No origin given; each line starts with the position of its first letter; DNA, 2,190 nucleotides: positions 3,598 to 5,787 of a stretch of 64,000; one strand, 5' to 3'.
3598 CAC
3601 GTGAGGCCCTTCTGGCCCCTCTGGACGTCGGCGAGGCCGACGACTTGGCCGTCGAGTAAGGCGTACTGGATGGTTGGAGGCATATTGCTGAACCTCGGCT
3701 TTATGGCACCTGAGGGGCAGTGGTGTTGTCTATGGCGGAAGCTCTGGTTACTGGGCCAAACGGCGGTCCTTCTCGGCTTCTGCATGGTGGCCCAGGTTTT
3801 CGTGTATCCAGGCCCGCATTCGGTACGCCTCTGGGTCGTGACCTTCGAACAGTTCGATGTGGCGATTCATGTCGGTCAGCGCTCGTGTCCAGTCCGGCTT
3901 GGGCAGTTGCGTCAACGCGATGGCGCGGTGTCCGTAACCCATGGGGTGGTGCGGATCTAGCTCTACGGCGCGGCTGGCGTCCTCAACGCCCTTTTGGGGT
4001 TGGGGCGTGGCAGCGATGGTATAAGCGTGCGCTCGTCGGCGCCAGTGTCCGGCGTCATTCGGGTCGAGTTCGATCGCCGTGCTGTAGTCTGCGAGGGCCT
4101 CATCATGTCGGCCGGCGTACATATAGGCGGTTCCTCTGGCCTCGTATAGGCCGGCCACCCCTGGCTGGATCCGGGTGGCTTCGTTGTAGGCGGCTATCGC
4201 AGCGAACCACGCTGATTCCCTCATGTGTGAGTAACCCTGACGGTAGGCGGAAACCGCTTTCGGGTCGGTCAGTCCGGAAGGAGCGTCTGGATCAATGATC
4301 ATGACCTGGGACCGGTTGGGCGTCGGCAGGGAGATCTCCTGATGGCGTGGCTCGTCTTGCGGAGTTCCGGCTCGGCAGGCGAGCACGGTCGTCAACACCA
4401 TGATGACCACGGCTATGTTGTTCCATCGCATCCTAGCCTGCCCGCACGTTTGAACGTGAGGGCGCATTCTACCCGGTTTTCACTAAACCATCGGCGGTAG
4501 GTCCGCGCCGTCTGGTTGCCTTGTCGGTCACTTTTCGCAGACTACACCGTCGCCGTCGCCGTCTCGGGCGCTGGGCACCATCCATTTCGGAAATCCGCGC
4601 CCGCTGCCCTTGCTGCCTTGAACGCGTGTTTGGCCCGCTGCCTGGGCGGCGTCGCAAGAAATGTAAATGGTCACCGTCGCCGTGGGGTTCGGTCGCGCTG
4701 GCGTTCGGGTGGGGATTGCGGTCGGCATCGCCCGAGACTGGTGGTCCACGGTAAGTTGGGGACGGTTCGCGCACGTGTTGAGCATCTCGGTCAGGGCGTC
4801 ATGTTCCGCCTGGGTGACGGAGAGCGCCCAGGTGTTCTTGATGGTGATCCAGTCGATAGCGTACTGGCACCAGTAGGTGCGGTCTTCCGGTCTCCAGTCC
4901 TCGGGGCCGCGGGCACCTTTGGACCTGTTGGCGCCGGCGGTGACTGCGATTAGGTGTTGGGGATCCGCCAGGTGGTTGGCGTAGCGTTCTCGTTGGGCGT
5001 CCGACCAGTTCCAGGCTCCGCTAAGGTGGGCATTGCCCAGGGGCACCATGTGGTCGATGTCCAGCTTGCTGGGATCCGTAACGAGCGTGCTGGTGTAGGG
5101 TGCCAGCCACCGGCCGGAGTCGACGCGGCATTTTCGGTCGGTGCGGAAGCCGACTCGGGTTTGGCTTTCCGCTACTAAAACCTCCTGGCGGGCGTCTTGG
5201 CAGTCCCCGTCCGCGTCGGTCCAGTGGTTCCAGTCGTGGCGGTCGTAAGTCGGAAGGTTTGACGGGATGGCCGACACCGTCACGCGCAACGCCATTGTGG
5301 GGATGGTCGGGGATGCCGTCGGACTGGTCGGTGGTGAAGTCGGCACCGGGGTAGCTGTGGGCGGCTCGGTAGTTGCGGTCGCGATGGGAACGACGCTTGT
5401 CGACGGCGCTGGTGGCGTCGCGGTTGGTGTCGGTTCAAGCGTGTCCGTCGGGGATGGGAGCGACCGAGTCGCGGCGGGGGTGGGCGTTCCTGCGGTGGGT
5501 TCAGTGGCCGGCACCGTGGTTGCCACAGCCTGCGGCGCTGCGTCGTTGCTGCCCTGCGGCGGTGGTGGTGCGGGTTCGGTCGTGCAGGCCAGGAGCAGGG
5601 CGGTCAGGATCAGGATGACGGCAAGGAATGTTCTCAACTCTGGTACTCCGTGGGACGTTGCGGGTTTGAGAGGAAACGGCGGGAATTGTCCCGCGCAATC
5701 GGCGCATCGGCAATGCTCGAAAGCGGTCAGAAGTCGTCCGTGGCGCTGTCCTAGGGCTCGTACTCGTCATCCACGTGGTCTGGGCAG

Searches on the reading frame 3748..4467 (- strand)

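Call 24: search_protein_families(library=pfam, proteins=[window:3748-4467:-], max_evalue=0.01)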
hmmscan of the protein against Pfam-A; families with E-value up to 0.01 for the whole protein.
window:3748-4467:- (239 aa): 11 families
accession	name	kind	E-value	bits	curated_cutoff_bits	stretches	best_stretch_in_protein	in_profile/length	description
PF07719.23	TPR_2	-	3.1e-17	61.6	27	1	107-138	3-34/34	Tetratricopeptide repeat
PF00515.34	TPR_1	-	2.2e-15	56.2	27.8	1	111-138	7-34/34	Tetratricopeptide repeat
PF13431.12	TPR_17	-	7.1e-13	48.2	24.4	0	128-150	2-24/34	Tetratricopeptide repeat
PF13181.12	TPR_8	-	5.3e-11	42.2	25.7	1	106-138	2-34/34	Tetratricopeptide repeat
PF13371.12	TPR_9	-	7.8e-11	42.3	35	1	79-139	3-61/73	Tetratricopeptide repeat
PF13414.12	TPR_11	-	8.8e-11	41.8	26.8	1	112-149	1-38/42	TPR repeat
PF13428.12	TPR_14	-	2.1e-08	34.5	23.5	1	107-147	3-43/44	Tetratricopeptide repeat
PF13432.12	TPR_16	-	2.6e-08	34.6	32.7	1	110-172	2-62/65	Tetratricopeptide repeat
PF13174.12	TPR_6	-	0.00087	20.2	26.3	0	112-137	7-32/33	Tetratricopeptide repeat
PF13424.12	TPR_12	-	0.0015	19.1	30.1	0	105-135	3-33/77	Tetratricopeptide repeat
PF14559.12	TPR_19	-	0.0095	16.7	25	0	116-149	2-35/68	Tetratricopeptide repeat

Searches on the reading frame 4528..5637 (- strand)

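Call 8: search_protein_families(library=pfam, proteins=[window:4528-5637:-], max_evalue=0.01)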
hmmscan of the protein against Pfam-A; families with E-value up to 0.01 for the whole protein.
window:4528-5637:- (369 aa): 2 families
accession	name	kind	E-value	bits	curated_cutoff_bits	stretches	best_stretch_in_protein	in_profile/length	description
PF07510.16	GmrSD_C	-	2e-09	37.9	23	1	176-284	31-137/138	GmrSD restriction endonucleases, C-terminal domain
PF05901.16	Excalibur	-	0.00045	21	22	1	327-368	3-36/36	Excalibur calcium-binding domain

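Call 34: search_protein_families(library=padloc, proteins=[window:4528-5637:-], max_evalue=0.01)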
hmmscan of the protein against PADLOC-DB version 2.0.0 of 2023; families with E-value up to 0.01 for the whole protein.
window:4528-5637:- (369 aa): 0 families
